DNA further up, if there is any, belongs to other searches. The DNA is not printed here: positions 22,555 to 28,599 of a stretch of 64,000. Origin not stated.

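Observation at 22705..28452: Cyclic-beta-1,2-glucan-synthase-like giant membrane protein that seems to lack the GH94 catalytic module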

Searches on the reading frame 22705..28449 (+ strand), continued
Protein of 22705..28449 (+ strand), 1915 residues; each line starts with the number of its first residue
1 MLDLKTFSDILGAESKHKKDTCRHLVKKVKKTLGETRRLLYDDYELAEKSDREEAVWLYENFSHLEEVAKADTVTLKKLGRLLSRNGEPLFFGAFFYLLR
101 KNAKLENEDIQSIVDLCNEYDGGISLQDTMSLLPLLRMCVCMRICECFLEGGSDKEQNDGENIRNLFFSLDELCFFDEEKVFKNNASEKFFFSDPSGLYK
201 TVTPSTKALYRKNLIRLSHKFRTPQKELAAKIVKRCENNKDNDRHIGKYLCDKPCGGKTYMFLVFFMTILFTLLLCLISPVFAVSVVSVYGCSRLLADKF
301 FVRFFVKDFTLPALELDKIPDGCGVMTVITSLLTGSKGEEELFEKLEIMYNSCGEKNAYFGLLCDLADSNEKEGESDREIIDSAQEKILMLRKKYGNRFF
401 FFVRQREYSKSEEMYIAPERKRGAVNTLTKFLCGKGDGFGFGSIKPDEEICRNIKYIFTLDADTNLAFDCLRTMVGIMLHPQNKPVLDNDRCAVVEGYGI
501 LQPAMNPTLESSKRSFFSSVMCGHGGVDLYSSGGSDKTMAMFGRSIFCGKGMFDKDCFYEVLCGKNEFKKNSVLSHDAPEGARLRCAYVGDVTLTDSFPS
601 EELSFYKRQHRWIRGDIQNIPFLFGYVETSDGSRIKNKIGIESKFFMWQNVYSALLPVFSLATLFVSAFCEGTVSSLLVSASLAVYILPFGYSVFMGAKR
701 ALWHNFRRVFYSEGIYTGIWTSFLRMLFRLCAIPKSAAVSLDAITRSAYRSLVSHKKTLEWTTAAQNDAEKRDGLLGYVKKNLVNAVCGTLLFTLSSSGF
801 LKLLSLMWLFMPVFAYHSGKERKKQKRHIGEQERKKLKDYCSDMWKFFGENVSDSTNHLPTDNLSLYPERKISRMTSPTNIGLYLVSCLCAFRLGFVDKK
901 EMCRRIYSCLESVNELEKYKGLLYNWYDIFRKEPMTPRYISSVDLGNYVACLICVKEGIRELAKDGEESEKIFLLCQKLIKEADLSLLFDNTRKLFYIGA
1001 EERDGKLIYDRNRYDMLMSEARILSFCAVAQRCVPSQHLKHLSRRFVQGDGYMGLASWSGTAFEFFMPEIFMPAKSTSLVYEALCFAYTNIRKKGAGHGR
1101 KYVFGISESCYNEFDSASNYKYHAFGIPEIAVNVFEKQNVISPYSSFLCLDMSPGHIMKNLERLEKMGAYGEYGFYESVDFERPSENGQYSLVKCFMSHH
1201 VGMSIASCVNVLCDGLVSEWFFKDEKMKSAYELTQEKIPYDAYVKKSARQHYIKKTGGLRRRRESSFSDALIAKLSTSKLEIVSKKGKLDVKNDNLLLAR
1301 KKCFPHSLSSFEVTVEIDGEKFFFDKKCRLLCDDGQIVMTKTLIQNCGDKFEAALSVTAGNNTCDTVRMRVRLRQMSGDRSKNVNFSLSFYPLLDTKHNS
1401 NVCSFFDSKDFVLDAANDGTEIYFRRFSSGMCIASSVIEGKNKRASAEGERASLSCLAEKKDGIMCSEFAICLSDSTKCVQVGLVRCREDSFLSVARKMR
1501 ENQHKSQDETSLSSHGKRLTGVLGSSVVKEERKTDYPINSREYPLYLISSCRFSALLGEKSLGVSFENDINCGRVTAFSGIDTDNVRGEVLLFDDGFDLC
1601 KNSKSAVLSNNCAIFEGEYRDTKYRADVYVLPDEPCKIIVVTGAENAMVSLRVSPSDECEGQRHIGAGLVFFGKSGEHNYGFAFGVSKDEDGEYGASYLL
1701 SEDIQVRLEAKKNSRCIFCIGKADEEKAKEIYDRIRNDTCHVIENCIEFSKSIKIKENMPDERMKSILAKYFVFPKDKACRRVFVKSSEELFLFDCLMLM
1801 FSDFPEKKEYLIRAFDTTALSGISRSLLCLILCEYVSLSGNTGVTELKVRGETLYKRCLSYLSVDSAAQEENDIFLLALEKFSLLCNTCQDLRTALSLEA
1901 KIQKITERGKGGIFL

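Call 42: find_encoding_contigs(protein=P0037, flank=10000, max_places=1)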
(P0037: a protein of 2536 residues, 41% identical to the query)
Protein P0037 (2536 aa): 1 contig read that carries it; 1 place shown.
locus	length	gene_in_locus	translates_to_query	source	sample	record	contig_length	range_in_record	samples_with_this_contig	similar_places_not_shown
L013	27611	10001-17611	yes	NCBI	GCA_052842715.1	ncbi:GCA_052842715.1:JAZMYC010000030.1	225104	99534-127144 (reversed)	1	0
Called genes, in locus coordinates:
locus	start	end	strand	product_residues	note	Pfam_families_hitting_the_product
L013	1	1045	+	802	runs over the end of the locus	PF02190:LON_substr_bdg, PF08298:AAA_PrkA (weak), PF03193:RsgA_GTPase (weak), PF07724:AAA_2 (weak), PF07728:AAA_5, PF00004:AAA, PF22667:Lon_lid, PF05362:Lon_C, +1 more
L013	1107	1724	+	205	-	PF00009:GTP_EFTU (faint), PF03193:RsgA_GTPase (weak), PF00350:Dynamin_N (faint), PF01926:MMR_HSR1, PF02421:FeoB_N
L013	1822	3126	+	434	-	PF00278:Orn_DAP_Arg_deC, PF02784:Orn_Arg_deC_N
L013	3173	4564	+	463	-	PF28494:GlyRS_ins_1 (faint), PF00587:tRNA-synt_2b, PF03129:HGTP_anticodon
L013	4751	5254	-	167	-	-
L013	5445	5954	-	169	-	-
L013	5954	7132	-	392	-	-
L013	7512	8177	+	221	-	PF00072:Response_reg, PF00486:Trans_reg_C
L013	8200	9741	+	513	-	PF00512:HisKA, PF02518:HATPase_c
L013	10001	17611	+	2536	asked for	PF10091:Glycoamylase, PF06165:GH94_b-supersand (weak), PF17167:Glyco_hydro_94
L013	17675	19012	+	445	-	PF05193:Peptidase_M16_C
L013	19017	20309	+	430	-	PF00675:Peptidase_M16, PF05193:Peptidase_M16_C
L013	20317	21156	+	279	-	PF01790:LGT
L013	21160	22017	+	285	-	PF00763:THF_DHG_CYH, PF02882:THF_DHG_CYH_C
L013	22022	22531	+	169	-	PF13189:Cytidylate_kin2 (faint), PF13238:AAA_18 (weak), PF13671:AAA_33, PF01202:SKI, PF13207:AAA_17 (weak)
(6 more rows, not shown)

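Call 43: find_encoding_contigs(protein=P0026, flank=10000, max_places=1)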
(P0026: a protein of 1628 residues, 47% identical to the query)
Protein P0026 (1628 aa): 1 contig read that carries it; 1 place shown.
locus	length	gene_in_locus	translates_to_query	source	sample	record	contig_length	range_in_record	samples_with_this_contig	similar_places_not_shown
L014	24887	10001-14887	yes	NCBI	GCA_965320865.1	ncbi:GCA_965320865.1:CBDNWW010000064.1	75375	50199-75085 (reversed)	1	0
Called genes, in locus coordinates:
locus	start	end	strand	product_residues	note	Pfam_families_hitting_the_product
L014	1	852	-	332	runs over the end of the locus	PF03590:AsnA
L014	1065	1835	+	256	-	PF03099:BPL_LplA_LipB, PF02237:BPL_C (weak)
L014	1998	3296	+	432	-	PF00162:PGK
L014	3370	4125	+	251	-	PF00121:TIM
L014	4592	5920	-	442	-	PF01595:CNNM, PF00571:CBS, PF03471:CorC_HlyC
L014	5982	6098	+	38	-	-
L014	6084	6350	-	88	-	PF05402:PqqD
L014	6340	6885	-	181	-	PF05683:Fumerase_C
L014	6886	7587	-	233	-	-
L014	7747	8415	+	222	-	PF00072:Response_reg, PF00486:Trans_reg_C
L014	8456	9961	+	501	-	PF00512:HisKA, PF02518:HATPase_c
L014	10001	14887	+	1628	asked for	PF10091:Glycoamylase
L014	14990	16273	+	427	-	PF05193:Peptidase_M16_C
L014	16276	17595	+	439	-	PF00675:Peptidase_M16, PF05193:Peptidase_M16_C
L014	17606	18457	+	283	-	PF01790:LGT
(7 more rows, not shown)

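Call 45: find_encoding_contigs(protein=P0057, flank=8000, max_places=2)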
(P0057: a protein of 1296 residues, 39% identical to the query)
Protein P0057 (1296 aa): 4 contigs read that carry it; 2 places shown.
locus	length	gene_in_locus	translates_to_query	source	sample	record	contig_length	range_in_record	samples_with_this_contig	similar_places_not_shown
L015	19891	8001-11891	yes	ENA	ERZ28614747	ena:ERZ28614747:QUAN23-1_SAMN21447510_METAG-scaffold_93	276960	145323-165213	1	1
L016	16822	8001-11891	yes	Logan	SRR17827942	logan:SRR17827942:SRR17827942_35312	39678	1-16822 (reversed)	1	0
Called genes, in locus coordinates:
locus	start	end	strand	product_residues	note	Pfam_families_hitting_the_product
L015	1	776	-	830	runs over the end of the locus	PF00196:GerE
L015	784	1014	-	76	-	-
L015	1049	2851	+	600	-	PF11846:Wzy_C_2 (weak)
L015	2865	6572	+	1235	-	PF00395:SLH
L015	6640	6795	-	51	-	PF00301:Rubredoxin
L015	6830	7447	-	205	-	PF21349:RUBY_RBDX, PF00210:Ferritin (faint), PF02915:Rubrerythrin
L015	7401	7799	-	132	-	PF01475:FUR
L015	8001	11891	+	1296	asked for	PF13632:Glyco_trans_2_3 (weak), PF10091:Glycoamylase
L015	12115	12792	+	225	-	-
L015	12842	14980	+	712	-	PF00149:Metallophos, PF12850:Metallophos_2, PF02811:PHP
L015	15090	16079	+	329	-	PF00929:RNase_T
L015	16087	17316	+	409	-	PF01743:PolyA_pol, PF12627:PolyA_pol_RNAbd, PF13735:tRNA_NucTran2_2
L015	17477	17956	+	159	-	PF22381:Staph_reg_Sar_Rot, PF01047:MarR, PF12802:MarR_2, PF13412:HTH_24 (weak), PF13463:HTH_27 (weak), PF22166:WHD_ArnR1 (weak), PF01022:HTH_5 (weak), PF13601:HTH_34, +2 more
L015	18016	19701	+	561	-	PF00664:ABC_membrane, PF00005:ABC_tran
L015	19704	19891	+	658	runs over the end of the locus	PF00664:ABC_membrane, PF02463:SMC_N (weak), PF00005:ABC_tran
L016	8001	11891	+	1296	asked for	PF13632:Glyco_trans_2_3 (weak), PF10091:Glycoamylase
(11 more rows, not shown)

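Call 76: list_cluster_members(proteins=[P0001, P0003, P0020, P0034, P0026, P0037, P0039, P0057])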
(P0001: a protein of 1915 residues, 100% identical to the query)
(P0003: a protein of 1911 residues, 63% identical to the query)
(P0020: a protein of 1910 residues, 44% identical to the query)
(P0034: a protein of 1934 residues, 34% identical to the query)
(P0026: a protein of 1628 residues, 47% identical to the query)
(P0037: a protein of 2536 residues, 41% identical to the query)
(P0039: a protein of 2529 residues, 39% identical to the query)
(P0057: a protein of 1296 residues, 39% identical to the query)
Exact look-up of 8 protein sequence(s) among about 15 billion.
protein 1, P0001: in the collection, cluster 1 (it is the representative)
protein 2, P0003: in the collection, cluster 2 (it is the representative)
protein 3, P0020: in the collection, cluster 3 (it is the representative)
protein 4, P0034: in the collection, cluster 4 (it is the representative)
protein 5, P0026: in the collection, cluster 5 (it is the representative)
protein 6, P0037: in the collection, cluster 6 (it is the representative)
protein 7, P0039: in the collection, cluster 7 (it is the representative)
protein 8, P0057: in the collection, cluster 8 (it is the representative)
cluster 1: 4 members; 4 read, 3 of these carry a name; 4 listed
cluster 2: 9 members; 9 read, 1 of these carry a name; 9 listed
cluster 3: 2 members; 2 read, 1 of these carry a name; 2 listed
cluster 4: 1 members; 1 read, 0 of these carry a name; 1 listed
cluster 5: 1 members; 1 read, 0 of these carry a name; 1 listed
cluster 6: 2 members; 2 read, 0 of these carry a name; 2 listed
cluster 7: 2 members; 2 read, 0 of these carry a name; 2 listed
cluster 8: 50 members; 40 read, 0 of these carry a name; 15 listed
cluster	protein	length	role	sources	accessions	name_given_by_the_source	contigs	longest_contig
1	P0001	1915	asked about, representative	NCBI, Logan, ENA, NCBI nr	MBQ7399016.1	MAG: hypothetical protein IJW06_00960 [Clostridia bacterium] | hypothetical protein [Clostridia bacterium]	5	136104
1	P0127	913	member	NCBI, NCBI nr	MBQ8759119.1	MAG: hypothetical protein IJZ20_05445, partial [Clostridia bacterium] | hypothetical protein [Clostridia bacterium]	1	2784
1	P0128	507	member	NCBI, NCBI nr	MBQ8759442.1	MAG: hypothetical protein IJZ20_07095, partial [Clostridia bacterium] | hypothetical protein [Clostridia bacterium]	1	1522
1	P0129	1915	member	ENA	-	-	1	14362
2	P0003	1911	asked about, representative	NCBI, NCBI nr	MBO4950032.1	MAG: hypothetical protein J6E38_03335 [Clostridia bacterium] | hypothetical protein [Clostridia bacterium]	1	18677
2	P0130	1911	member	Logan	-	-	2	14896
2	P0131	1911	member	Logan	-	-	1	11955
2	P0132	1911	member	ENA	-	-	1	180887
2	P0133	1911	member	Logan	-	-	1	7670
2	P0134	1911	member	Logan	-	-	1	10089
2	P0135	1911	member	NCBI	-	-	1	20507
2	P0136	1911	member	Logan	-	-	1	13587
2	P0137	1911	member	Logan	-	-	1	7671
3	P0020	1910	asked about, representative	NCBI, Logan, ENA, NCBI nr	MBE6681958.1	MAG: hypothetical protein E7600_06730 [Ruminococcaceae bacterium] | hypothetical protein [Oscillospiraceae bacterium]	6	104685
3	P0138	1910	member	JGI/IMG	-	-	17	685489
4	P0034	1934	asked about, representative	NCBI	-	-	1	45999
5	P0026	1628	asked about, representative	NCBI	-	-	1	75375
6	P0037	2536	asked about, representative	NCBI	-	-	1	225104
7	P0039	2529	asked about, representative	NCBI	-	-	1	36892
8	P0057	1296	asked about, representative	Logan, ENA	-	-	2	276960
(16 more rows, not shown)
